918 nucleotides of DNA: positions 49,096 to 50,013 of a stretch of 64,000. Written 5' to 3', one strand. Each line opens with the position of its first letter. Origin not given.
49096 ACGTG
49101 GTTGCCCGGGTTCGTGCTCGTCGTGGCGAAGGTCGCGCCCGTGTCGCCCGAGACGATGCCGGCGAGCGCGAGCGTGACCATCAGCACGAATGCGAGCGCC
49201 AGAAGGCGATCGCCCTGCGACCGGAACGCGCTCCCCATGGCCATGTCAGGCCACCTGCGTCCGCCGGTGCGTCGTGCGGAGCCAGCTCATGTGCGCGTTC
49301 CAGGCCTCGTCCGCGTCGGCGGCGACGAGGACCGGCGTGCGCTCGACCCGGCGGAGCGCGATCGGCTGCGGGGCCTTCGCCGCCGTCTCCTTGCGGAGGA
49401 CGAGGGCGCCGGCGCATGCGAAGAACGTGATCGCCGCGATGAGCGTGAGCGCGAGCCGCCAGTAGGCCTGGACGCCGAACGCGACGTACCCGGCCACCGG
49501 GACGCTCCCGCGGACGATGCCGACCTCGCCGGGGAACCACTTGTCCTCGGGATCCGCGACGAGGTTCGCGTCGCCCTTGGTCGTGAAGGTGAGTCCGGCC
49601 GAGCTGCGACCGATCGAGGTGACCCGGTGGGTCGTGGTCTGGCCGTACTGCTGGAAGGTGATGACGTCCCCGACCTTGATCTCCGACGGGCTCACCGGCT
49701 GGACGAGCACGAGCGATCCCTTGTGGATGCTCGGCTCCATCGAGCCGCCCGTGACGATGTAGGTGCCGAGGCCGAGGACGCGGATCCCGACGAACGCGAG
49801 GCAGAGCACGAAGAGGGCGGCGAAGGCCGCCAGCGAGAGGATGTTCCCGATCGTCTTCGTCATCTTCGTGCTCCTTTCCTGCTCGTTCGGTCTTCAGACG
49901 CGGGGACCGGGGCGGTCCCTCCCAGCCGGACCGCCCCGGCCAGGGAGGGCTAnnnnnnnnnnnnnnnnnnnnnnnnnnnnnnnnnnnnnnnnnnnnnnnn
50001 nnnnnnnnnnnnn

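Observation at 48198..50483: SipW-TasA-like matrix-fibre module in a high-GC genome, embedded inside the purine-biosynthesis supercluster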

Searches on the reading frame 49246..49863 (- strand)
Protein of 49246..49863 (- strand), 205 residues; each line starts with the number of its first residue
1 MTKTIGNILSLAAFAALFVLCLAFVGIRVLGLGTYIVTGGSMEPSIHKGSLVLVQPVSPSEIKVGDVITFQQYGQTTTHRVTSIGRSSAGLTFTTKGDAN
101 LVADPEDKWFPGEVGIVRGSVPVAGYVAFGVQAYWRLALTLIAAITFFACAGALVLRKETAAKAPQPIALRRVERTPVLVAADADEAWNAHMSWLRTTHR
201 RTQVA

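Call 3: search_protein_families(library=pfam, proteins=[window:49246-49863:-], max_evalue=0.1)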
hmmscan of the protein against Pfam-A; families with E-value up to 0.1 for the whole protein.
window:49246-49863:- (205 aa): 2 families
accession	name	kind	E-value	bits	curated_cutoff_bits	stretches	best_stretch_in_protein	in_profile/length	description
PF10502.14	Peptidase_S26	-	3.4e-07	30.8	22.9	1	14-73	5-66/168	Signal peptidase, peptidase S26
PF00717.28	Peptidase_S24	-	1.1e-05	25.5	23.3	1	36-82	39-83/116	Peptidase S24-like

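Call 4: search_protein_families(library=ncbifam, proteins=[window:49246-49863:-], max_evalue=0.1)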
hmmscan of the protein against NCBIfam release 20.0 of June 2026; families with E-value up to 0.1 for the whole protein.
window:49246-49863:- (205 aa): 4 families
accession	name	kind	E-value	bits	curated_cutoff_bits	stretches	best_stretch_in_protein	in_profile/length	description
TIGR02228.1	sigpep_I_arch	equivalog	4.7e-24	85.1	51.85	1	4-132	2-135/158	signal peptidase I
NF046067.1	SigPepSipWBacil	equivalog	4.6e-16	58.9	190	1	28-149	34-159/189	signal peptidase I SipW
TIGR02227.1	sigpep_I_bact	equivalog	8.1e-09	35.6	47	1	16-81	4-71/162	signal peptidase I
TIGR02754.1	sod_Ni_protease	equivalog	0.0037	17.7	63.25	1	37-69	3-37/90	nickel-type superoxide dismutase maturation protease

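Call 24: search_solved_structures(query=window:49246-49863:-, max_evalue=1, show_alignments=2)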
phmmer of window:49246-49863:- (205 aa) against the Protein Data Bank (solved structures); distinct sequences matched with E-value up to 1: 3.
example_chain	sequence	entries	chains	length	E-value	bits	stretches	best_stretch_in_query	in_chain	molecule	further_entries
7p2q_A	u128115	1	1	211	2.9e-09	40.2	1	34-147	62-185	Signal peptidase complex catalytic subunit SEC11C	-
7p2p_A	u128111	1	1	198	5.6e-09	39.3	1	35-145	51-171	Signal peptidase complex catalytic subunit SEC11A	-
9rjb_A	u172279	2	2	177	1.1e-08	38.3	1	35-144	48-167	Signal peptidase complex catalytic subunit SEC11A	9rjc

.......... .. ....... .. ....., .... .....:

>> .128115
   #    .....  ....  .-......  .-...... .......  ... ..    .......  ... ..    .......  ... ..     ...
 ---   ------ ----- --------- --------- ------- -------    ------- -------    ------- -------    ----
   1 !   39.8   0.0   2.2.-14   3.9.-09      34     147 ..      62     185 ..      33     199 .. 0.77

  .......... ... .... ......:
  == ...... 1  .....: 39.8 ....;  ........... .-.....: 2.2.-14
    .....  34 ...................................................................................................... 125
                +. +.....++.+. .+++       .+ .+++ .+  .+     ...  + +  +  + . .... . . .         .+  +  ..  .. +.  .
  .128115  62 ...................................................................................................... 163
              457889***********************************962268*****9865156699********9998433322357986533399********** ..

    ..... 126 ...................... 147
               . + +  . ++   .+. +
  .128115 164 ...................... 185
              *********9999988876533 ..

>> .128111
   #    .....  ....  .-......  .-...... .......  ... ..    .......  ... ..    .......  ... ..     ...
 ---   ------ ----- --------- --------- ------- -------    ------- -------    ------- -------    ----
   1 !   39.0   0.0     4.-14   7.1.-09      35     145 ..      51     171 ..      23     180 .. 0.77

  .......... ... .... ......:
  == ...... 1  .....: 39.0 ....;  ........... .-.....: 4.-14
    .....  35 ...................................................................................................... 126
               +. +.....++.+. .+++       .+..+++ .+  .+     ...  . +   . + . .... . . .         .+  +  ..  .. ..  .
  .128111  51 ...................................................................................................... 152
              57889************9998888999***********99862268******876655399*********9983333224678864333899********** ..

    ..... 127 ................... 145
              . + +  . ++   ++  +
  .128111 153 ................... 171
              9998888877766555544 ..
